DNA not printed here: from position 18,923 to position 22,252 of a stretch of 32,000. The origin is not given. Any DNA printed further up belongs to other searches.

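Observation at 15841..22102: Uncharacterised module: STAND-like P-loop/TPR protein divergent from a three-gene membrane-protein operon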

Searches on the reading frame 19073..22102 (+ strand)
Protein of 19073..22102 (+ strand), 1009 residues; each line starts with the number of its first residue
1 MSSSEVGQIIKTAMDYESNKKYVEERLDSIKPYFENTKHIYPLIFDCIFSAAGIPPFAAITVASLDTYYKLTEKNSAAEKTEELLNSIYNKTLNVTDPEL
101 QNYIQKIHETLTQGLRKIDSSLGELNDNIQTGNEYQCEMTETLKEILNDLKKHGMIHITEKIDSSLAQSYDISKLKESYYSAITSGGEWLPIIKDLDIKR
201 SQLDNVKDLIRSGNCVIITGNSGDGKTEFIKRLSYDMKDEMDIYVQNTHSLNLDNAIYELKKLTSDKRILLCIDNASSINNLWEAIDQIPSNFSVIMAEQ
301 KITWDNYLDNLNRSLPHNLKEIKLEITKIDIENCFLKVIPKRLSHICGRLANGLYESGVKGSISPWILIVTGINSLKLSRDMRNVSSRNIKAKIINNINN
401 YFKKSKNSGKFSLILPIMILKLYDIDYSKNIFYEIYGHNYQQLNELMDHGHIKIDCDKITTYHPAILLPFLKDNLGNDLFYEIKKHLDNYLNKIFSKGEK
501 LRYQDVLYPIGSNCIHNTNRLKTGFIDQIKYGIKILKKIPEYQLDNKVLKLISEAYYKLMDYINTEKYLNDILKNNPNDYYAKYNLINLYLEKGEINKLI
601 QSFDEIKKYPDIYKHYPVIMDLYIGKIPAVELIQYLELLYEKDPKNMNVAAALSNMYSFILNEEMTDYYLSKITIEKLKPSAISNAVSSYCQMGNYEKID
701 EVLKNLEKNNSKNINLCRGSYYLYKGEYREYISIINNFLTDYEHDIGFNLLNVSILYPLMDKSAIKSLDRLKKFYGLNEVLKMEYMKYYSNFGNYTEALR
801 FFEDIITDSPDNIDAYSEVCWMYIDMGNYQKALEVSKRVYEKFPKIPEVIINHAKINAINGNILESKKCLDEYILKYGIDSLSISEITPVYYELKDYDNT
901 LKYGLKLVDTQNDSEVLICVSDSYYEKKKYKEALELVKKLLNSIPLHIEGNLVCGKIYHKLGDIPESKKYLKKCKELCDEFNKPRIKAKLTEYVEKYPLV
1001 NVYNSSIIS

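Call 6: search_protein_families(library=pfam, proteins=[window:19073-22102:+], max_evalue=1)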
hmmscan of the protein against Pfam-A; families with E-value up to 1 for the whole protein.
window:19073-22102:+ (1009 aa): 35 families (the best 25 are shown)
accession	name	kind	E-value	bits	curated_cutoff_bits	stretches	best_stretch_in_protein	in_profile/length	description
PF14559.12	TPR_19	-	2.4e-14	53.8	25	3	793-841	5-53/68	Tetratricopeptide repeat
PF25199.1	nSTAND_NTPase5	-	7.3e-12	45.8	34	1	189-308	11-141/145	Novel STAND NTPase 5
PF13428.12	TPR_14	-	1.2e-11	44.5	23.5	2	782-816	4-38/44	Tetratricopeptide repeat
PF25064.1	ARM_TT21_5th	-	1.2e-09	38.9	27.8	1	552-608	7-63/117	TT21 fifth ARM repeats domain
PF12895.13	ANAPC3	-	6.9e-08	33.1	27.2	2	895-974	3-82/82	Anaphase-promoting complex, cyclosome, subunit 3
PF07719.23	TPR_2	-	2.4e-07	30.8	27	1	915-942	2-29/34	Tetratricopeptide repeat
PF20720.3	nSTAND3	-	1.6e-06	28.3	27.2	1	201-271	5-70/155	Novel STAND NTPase 3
PF13374.12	TPR_10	-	5.1e-06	26.8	27.5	0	788-806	11-29/42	Tetratricopeptide repeat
PF13424.12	TPR_12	-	6.5e-06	26.7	30.1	0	795-841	26-73/77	Tetratricopeptide repeat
PF13176.12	TPR_7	-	0.00018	21.8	27.9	0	789-804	9-24/36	Tetratricopeptide repeat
PF13173.12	AAA_14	-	0.00024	21.5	27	1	214-289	3-84/129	AAA domain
PF12569.14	NatA_aux_su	-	0.00048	19.6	33.3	1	922-977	200-255/515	N-terminal acetyltransferase A, auxiliary subunit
PF01535.26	PPR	-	0.00055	20.4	25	0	687-710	7-30/31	PPR repeat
PF13174.12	TPR_6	-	0.0018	19.2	26.3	0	822-845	9-32/33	Tetratricopeptide repeat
PF14853.12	Fis1_TPR_C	-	0.0023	18.5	25.3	1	552-579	7-34/53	Fis1 C-terminal tetratricopeptide repeat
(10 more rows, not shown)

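Call 7: search_protein_families(library=padloc, proteins=[window:19073-22102:+], max_evalue=1)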
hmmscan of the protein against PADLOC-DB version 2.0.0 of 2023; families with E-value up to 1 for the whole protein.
window:19073-22102:+ (1009 aa): 5 families
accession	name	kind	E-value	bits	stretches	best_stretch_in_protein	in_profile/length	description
PDLC01360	Csx1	-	0.00033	17.8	1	783-865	129-214/365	CAS-III; associated_signaling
PDLC02793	SspF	-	0.0017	14.9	1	194-254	31-93/600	SspF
PDLC04140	mad8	-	0.0028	15.2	1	201-240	15-54/314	mads_8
PDLC03958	SngA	-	0.29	8.7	1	557-860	159-410/528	-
PDLC00103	GajB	-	0.44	7.4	0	107-197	419-516/612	UrvD helicase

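Call 11: find_homologous_proteins(query=window:19073-22102:+, max_evalue=0.001)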
Query window:19073-22102:+ (1009 aa): 1 proteins with E <= 0.001 among 8000 candidates.
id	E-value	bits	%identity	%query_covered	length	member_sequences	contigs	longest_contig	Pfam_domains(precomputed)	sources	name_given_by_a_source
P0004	0.0e+0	2217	100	99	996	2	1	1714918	PF14559.13,PF12895.14,PF13424.13,PF13428.13,PF25064.2,PF07719.24,PF25199.2,PF20720.4,PF13374.13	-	-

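Call 29: search_protein_families(library=ncbifam, proteins=[window:19073-22102:+], max_evalue=0.1)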
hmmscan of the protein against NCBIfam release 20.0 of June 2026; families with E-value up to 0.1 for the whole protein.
window:19073-22102:+ (1009 aa): 20 families
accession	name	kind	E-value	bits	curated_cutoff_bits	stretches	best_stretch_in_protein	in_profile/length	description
TIGR02917.1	PEP_TPR_lipo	equivalog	5.4e-16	57.7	312.2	3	528-714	446-635/899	XrtA/PEP-CTERM system TPR-repeat protein PrsT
NF040959.1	MamA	equivalog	3e-12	46.4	200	2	788-849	80-141/204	magnetosome protein MamA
NF052400.1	M48_BAM_BepA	equivalog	4.1e-07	29.1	570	2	793-901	321-429/483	beta-barrel assembly-enhancing protease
TIGR02521.1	type_IV_pilW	equivalog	0.00028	20.5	154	0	793-966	45-221/234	type IV pilus biogenesis/stability protein PilW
TIGR02795.1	tol_pal_ybgF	equivalog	0.00032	21.3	90.1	0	793-877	16-106/119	tol-pal system protein YbgF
TIGR00756.2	PPR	repeat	0.00077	19.4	20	0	687-710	7-30/35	pentatricopeptide repeat protein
TIGR03939.1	PGA_TPR_OMP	equivalog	0.00078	17.8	366.65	0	787-853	94-160/800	poly-beta-1,6 N-acetyl-D-glucosamine export porin PgaA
NF006489.0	PRK08913.1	equivalog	0.00081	18.9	217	1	63-170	179-287/303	flagellin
NF002725.1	PRK02603.1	equivalog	0.00095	19.2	143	1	791-871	47-130/173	photosystem I assembly protein Ycf3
NF033762.1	social_mot_Tgl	equivalog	0.0013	18.1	225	0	890-981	109-203/252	social motility TPR repeat lipoprotein Tgl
TIGR02552.1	LcrH_SycD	equivalog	0.0016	18.1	104.8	0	763-874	5-113/136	SycD/LcrH family type III secretion system chaperone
NF033758.1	gliding_GltE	equivalog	0.0018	17.3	225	0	791-840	132-181/411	adventurous gliding motility TPR repeat lipoprotein GltE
TIGR02324.1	CP_lyasePhnL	equivalog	0.0055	16.2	256.3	1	198-240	19-61/224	phosphonate C-P lyase system protein PhnL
NF008757.0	PRK11788.1-5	equivalog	0.0078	15.4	363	0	885-945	253-313/388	lipopolysaccharide assembly protein LapB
NF008753.0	PRK11788.1-1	equivalog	0.018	14.2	395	0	788-839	116-167/389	lipopolysaccharide assembly protein LapB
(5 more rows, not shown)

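Call 30: search_protein_families(library=phrogs, proteins=[window:19073-22102:+], max_evalue=0.1)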
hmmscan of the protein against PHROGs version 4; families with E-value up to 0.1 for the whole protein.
window:19073-22102:+ (1009 aa): 2 families
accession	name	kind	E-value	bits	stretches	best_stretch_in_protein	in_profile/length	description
phrog_249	-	moron, auxiliary metabolic gene and host takeover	0.047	14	1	127-241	53-155/380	porphyrin biosynthesis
phrog_9427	-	head and packaging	0.061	13.5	0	83-177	322-412/453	head maturation protease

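Call 31: search_protein_representatives(protein=window:19073-22102:+)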
Query: 1009 residues. Proteins with E-value up to 0.001 (for the whole library): 1415; up to 1e-10: 48; up to 1e-30: 1. The best 150 are listed.
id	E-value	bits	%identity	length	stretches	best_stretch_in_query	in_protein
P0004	0.0e+00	2217.2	100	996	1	14-1009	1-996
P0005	5.8e-28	113.8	30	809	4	107-607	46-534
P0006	2.5e-23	98.4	24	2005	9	796-877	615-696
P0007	3.1e-21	91.5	37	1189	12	788-843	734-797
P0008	2.8e-20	88.3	22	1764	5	788-1001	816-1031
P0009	1.1e-19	86.4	34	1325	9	797-863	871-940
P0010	1.8e-17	79.1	26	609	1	138-566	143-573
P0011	5.8e-16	74.0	26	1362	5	789-977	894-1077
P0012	1.1e-15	73.2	26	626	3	797-975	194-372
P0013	2.2e-15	72.2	28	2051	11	682-860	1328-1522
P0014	2.4e-15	72.0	25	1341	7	874-980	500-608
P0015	5.9e-14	67.4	23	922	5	716-979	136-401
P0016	9.1e-14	66.8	21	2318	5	569-937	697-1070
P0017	9.4e-14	66.8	22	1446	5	764-975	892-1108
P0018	1.2e-13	66.4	23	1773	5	787-961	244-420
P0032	2.2e-12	62.2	31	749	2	191-328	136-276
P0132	1.6e-08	49.4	24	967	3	99-500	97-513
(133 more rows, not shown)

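Call 38: find_encoding_contigs(protein=P0005, flank=8000, max_places=3)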
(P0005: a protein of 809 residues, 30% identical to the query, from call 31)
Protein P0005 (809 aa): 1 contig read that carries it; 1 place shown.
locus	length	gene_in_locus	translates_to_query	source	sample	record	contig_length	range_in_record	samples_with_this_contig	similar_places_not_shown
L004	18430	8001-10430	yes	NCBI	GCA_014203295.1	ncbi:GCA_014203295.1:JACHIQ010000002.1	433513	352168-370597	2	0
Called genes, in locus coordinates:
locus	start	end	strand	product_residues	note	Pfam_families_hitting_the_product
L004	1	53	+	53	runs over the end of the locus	-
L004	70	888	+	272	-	PF02384:N6_Mtase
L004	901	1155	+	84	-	-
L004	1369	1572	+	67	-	-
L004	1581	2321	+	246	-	-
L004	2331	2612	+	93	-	-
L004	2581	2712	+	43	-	-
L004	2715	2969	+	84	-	-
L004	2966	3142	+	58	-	-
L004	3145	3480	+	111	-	-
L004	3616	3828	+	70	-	-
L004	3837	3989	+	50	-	-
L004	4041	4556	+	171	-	PF00929:RNase_T (faint), PF13482:RNase_H_2, PF03104:DNA_pol_B_exo1, PF10108:DNA_pol_B_exo2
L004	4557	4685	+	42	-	-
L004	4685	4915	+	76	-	-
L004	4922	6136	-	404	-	-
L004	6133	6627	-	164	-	-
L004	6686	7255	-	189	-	-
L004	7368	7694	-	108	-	-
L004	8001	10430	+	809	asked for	PF13181:TPR_8 (faint), PF25199:nSTAND_NTPase5, PF20720:nSTAND3 (weak), PF23914:TPR_CcmH_CycH (faint), PF14559:TPR_19 (faint), PF07719:TPR_2 (faint), PF13414:TPR_11 (weak), PF00515:TPR_1 (weak), +10 more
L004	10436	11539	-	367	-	PF14594:Sipho_Gp37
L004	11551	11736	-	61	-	-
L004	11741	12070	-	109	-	-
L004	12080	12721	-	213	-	-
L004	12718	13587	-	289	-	PF05709:Sipho_tail (faint), PF22768:SPP1_Dit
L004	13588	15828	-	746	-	-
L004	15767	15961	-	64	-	-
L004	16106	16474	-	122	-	-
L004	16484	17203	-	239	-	-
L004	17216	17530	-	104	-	-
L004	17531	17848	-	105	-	-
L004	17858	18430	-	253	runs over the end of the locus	-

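Call 39: find_encoding_contigs(protein=P0132, flank=8000, max_places=3)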
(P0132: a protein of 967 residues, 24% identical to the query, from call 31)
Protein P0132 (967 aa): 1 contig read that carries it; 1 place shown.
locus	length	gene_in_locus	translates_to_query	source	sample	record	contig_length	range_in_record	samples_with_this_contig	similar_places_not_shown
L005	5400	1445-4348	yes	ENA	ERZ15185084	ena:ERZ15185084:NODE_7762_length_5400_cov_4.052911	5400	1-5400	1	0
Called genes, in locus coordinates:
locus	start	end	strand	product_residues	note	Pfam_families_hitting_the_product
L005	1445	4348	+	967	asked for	PF20720:nSTAND3, PF25199:nSTAND_NTPase5, PF00515:TPR_1, PF07719:TPR_2, PF13424:TPR_12, PF13424:TPR_12, PF00515:TPR_1, PF00515:TPR_1, +72 more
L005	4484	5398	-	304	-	?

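Call 41: find_encoding_contigs(protein=P0010, flank=8000, max_places=3)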
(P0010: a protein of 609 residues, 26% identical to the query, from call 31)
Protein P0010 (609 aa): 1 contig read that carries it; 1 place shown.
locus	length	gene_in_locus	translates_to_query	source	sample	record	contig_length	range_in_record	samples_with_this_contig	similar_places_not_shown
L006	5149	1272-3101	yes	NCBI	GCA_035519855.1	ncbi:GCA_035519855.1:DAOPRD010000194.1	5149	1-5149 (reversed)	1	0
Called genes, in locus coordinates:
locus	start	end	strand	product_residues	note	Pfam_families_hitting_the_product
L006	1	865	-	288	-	?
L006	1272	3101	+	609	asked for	PF05673:DUF815 (weak), PF20720:nSTAND3 (weak), PF25199:nSTAND_NTPase5, PF07719:TPR_2 (faint), PF13414:TPR_11 (faint)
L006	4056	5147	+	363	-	PF01497:Peripla_BP_2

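Call 42: find_encoding_contigs(protein=P0032, flank=8000, max_places=3)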
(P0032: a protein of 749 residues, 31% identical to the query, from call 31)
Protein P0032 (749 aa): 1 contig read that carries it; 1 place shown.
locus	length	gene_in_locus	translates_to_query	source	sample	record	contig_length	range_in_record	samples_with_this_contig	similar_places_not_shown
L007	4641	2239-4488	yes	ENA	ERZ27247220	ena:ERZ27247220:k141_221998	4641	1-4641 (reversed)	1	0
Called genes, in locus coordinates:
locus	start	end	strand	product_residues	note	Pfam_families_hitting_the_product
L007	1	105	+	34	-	?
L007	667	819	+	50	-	-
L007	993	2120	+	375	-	PF00583:Acetyltransf_1 (faint)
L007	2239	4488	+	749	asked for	PF25199:nSTAND_NTPase5, PF20720:nSTAND3, PF00515:TPR_1, PF07719:TPR_2, PF13181:TPR_8, PF13414:TPR_11, PF13424:TPR_12, PF13432:TPR_16, +51 more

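Call 73: list_cluster_members(proteins=[P0005, P0010, P0032, P0132, P0003, P0004])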
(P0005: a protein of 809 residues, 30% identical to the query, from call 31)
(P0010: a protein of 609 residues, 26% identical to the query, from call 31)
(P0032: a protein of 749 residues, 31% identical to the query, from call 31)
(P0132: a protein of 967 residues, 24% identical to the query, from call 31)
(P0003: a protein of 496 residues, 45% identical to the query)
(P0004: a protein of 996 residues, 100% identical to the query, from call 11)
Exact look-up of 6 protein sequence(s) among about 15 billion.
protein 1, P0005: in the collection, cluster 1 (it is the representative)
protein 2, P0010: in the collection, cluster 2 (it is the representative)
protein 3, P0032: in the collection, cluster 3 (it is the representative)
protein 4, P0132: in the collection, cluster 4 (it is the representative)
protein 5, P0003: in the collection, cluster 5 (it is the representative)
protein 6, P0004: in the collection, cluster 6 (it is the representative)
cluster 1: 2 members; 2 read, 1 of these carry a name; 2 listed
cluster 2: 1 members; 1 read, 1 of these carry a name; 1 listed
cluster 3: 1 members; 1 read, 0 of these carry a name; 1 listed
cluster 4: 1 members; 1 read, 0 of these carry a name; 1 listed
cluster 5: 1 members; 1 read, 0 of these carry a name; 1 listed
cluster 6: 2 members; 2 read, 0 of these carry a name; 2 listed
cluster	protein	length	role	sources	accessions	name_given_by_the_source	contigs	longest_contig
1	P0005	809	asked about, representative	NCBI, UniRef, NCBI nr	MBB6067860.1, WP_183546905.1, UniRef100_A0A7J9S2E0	P-loop NTPase [Methanococcus maripaludis] | Flp pilus assembly protein TadD n=1 Tax=Methanococcus maripaludis TaxID=39152 ... | tetratricopeptide repeat protein [Methanococcus maripaludis]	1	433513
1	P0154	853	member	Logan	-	-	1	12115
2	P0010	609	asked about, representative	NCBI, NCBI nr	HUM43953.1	MAG TPA: DUF815 domain-containing protein [Fervidobacterium sp.] | DUF815 domain-containing protein [Fervidobacterium sp.]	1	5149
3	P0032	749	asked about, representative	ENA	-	-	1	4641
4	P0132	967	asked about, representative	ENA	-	-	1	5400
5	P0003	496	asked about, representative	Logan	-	-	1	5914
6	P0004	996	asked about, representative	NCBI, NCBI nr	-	-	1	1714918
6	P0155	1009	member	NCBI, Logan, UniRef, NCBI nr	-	-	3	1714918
